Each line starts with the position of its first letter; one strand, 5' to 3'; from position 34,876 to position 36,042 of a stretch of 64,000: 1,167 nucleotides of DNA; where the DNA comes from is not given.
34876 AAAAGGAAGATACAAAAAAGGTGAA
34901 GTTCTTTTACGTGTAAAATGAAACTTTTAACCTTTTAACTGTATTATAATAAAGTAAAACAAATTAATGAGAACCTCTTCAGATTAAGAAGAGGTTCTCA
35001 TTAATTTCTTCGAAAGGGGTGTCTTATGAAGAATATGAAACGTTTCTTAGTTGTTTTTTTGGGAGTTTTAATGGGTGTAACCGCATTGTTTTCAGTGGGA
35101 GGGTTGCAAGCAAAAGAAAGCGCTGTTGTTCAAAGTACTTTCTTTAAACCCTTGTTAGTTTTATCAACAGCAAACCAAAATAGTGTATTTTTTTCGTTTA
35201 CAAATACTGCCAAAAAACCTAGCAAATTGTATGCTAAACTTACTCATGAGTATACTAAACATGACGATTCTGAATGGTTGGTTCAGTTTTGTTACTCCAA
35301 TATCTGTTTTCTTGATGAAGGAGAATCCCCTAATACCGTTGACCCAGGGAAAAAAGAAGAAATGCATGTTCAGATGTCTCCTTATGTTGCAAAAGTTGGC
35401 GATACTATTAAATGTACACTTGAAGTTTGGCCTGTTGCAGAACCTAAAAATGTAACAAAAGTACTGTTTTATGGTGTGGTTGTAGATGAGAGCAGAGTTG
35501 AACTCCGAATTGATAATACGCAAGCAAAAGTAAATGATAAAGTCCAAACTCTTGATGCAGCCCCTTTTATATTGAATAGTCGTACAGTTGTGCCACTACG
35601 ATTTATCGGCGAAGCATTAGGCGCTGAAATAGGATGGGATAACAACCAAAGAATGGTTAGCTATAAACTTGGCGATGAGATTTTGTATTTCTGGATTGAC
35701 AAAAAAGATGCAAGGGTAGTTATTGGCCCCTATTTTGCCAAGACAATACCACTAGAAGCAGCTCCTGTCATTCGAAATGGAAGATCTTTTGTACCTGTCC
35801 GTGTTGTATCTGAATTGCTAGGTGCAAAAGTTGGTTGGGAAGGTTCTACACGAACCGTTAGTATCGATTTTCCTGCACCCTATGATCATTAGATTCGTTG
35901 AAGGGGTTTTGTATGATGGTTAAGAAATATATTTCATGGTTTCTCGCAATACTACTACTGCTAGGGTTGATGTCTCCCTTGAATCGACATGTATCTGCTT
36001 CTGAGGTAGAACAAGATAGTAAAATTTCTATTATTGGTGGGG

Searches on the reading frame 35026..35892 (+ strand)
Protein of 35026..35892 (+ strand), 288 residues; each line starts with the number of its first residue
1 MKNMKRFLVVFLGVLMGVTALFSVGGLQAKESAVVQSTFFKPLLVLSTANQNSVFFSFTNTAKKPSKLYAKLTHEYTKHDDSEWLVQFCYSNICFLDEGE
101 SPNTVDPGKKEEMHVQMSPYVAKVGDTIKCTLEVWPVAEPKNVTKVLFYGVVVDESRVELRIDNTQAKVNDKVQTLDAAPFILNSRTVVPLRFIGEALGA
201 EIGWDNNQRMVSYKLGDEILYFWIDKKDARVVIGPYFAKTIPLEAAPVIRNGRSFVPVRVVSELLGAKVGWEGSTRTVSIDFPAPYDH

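Call 65: search_protein_families(library=pfam, proteins=[window:35026-35892:+], max_evalue=0.001)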
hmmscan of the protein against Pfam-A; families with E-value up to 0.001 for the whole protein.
window:35026-35892:+ (288 aa): 1 family
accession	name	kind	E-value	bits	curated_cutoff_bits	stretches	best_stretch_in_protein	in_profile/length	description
PF07833.16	Cu_amine_oxidN1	-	3e-47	159.5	24.2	2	169-280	2-108/108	Copper amine oxidase N-terminal domain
